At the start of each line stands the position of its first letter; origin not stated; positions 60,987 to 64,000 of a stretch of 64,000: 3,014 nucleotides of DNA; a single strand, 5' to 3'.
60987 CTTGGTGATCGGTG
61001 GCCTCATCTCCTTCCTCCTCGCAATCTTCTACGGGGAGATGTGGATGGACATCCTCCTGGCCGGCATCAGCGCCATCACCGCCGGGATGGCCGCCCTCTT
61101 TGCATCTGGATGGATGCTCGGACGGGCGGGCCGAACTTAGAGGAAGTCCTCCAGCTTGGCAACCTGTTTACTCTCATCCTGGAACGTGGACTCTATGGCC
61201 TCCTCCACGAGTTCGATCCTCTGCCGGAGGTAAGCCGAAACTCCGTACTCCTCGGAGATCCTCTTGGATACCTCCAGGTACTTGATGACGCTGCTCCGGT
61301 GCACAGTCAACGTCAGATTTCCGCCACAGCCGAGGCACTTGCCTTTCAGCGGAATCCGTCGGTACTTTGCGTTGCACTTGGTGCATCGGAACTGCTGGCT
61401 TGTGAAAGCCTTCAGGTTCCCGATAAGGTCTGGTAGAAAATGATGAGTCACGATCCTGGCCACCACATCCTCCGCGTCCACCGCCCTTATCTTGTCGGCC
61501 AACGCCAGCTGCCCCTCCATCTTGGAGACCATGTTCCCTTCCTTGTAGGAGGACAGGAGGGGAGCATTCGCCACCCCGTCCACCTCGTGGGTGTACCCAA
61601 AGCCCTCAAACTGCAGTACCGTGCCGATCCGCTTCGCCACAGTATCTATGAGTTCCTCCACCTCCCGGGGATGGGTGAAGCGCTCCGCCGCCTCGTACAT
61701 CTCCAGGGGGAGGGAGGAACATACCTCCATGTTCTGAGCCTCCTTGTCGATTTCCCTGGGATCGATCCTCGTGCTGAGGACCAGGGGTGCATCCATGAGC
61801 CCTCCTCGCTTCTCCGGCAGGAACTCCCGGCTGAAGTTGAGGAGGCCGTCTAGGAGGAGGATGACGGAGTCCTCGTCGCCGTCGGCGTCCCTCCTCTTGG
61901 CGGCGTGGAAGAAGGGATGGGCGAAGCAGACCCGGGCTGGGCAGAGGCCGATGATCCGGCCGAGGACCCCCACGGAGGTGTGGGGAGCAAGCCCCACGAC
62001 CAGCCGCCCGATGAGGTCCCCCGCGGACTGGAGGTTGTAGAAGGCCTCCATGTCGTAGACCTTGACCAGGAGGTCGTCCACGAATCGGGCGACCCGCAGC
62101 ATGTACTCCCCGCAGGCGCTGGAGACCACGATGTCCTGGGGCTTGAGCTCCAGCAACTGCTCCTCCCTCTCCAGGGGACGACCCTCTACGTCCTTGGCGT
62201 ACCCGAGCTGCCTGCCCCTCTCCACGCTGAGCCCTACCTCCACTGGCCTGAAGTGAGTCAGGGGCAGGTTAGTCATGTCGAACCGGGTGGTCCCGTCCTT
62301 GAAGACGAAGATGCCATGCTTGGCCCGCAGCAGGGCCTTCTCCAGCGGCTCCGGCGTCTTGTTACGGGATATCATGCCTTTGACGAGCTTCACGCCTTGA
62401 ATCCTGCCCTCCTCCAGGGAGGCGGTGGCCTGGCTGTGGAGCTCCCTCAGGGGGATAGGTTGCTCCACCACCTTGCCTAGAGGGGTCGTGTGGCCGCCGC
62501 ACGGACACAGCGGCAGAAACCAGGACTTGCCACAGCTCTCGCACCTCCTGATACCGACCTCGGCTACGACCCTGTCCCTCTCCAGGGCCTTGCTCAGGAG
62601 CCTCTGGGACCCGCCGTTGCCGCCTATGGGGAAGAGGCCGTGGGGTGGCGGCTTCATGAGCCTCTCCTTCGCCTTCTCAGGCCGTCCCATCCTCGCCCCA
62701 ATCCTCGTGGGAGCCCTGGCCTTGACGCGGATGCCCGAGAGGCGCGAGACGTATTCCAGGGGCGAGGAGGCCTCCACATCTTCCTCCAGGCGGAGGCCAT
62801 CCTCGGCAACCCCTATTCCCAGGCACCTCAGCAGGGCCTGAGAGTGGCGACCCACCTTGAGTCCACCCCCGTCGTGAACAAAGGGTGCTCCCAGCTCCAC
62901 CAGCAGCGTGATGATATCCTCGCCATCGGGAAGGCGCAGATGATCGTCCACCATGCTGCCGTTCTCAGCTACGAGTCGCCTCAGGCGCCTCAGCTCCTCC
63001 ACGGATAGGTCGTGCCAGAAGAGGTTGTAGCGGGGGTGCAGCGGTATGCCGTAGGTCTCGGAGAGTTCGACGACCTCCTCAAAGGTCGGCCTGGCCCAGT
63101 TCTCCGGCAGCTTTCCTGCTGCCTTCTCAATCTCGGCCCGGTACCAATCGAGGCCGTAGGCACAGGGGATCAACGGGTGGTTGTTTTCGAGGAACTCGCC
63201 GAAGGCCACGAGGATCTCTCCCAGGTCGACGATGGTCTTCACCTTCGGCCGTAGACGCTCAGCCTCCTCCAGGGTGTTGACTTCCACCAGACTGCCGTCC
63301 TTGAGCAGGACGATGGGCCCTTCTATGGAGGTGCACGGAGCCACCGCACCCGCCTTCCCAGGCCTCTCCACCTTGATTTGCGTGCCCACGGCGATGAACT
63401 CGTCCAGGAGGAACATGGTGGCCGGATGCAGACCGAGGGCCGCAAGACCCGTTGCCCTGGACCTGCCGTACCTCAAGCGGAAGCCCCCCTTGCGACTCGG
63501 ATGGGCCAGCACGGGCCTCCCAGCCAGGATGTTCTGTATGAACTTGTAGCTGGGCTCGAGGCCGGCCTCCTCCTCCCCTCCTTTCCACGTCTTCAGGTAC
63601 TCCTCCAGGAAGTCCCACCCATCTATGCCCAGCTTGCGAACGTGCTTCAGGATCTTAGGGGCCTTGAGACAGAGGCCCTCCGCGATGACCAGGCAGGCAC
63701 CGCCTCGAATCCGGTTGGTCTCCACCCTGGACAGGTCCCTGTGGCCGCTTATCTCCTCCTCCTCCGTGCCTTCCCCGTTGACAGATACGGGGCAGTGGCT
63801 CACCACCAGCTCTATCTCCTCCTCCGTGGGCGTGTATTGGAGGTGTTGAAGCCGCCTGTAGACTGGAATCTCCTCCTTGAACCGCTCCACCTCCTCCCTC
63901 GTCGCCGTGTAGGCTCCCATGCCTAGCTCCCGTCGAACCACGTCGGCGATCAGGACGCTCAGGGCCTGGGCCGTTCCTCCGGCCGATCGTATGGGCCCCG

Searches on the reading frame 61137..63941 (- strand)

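Call 25: search_protein_families(library=pfam, proteins=[window:61137-63941:-], max_evalue=0.00001)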
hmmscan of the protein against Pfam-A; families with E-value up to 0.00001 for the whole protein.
window:61137-63941:- (934 aa): 3 families
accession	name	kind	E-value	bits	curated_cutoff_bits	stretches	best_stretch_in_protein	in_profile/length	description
PF24844.1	PolC_DP2_central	-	1.1e-139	465.9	24.3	1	123-494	3-366/372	DNA polymerase II large subunit DP2, central domain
PF24846.1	PolC_DP2_cat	-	4.6e-135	449.8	24.3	1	515-801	6-292/299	DNA polymerase II large subunit DP2, catalytic domain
PF03833.19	PolC_DP2_N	-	1.1e-50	172.8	24.3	1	1-117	154-270/271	DNA polymerase II large subunit DP2, N-terminal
